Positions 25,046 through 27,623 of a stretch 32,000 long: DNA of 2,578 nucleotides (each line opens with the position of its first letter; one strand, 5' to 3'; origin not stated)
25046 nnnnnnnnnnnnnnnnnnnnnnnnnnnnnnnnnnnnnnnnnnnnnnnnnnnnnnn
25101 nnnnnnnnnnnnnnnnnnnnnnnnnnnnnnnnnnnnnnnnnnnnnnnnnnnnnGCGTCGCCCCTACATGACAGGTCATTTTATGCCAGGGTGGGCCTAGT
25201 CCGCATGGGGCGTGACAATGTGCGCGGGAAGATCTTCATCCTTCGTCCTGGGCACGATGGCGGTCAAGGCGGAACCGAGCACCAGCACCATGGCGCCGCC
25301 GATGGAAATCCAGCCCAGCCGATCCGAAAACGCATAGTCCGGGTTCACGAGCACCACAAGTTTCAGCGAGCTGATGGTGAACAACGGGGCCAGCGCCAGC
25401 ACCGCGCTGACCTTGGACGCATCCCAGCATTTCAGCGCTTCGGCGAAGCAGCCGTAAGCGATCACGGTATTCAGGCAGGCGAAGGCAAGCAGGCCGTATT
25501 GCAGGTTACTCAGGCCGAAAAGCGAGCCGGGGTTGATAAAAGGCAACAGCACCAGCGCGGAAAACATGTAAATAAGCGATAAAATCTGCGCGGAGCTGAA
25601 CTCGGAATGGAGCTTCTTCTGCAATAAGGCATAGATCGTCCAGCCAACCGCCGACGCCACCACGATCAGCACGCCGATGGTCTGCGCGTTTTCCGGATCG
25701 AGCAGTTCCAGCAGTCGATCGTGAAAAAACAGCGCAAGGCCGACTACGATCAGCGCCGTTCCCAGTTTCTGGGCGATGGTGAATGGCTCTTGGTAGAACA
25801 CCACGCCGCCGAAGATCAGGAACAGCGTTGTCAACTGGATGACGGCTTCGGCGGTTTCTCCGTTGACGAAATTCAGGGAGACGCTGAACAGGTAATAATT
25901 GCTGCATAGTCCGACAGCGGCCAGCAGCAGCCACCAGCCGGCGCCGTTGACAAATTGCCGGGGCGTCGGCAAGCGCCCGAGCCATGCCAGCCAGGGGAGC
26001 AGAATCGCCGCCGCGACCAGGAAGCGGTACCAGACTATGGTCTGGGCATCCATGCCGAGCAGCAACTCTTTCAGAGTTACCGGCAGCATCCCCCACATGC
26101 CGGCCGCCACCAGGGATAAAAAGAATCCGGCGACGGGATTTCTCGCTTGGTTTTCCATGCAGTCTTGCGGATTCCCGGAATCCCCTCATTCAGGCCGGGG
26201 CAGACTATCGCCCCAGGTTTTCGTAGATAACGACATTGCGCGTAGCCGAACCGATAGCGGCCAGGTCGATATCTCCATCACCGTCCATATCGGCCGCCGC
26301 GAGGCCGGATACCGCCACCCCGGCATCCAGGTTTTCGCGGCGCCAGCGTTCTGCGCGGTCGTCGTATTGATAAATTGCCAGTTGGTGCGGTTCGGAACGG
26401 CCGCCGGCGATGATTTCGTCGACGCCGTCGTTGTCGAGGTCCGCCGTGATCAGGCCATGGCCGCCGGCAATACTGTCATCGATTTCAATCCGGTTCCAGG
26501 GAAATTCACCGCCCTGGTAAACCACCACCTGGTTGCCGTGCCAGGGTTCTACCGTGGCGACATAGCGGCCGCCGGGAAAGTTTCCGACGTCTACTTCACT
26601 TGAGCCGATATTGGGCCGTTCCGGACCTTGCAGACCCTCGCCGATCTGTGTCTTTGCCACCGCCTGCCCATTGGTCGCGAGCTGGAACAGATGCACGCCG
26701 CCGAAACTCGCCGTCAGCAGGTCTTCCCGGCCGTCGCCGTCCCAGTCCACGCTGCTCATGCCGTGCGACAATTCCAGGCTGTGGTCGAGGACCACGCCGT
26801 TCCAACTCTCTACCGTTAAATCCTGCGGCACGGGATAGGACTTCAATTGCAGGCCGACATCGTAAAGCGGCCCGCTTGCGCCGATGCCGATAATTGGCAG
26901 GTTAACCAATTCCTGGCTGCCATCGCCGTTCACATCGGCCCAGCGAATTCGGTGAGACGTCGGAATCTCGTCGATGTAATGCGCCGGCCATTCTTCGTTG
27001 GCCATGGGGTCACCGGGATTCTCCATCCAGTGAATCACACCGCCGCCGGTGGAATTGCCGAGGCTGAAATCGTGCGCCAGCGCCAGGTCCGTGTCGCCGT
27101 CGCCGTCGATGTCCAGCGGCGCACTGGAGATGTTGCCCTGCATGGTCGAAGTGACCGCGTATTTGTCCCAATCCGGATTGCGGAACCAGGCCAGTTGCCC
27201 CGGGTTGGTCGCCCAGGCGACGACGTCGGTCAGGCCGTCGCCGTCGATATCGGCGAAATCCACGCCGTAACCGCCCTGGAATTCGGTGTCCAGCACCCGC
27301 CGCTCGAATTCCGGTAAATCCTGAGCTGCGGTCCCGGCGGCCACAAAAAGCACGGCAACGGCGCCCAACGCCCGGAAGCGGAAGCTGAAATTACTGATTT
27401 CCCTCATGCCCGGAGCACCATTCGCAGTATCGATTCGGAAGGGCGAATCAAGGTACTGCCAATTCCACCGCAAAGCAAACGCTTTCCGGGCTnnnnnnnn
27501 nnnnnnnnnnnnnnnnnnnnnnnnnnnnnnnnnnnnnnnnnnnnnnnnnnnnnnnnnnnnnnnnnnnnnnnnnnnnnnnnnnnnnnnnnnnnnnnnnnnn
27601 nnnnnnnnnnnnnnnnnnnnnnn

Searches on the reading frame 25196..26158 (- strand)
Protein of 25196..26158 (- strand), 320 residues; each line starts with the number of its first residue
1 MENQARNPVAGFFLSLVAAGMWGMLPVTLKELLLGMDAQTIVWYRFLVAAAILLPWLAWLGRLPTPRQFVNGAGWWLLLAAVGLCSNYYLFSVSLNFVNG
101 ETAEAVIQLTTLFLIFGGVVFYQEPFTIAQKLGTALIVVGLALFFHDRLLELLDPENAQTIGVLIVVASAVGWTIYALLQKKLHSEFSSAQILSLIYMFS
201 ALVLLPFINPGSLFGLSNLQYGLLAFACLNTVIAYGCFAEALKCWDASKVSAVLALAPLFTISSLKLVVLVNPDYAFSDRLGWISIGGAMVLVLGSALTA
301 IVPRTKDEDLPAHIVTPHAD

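Call 20: search_protein_families(library=pfam, proteins=[window:25196-26158:-], max_evalue=0.00001)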
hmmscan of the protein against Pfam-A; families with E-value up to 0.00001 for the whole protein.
window:25196-26158:- (320 aa): 1 family
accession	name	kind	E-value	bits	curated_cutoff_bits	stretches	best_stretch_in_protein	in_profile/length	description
PF00892.27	EamA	-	1.2e-29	103.8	28.2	2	11-144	3-133/135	EamA-like transporter family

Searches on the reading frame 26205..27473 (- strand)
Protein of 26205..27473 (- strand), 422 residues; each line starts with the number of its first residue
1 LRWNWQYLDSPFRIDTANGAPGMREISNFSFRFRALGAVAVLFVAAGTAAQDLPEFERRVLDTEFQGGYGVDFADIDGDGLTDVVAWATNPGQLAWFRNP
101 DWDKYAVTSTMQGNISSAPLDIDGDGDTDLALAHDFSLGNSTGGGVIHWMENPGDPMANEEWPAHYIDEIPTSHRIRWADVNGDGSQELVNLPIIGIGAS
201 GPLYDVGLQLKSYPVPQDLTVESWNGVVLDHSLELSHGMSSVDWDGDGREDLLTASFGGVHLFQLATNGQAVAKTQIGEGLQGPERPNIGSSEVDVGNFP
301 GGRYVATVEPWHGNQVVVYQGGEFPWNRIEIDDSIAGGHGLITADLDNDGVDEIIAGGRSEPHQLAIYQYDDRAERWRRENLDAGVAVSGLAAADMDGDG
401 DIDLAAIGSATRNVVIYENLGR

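Call 20: search_protein_families(library=pfam, proteins=[window:26205-27473:-], max_evalue=0.00001)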
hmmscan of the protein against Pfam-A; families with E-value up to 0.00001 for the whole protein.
window:26205-27473:- (422 aa): 3 families
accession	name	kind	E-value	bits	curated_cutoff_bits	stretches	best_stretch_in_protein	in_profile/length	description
PF13517.12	FG-GAP_3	-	2.6e-26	92.4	26.9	3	345-405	1-60/61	FG-GAP-like repeat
PF22301.2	AUDH_beta_propeller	-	1.1e-18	68.1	27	1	144-319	1-176/179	Aldos-2-ulose dehydratase, beta-propeller domain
PF01839.29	FG-GAP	-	1.8e-13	50.5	22.1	0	116-144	4-31/37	FG-GAP repeat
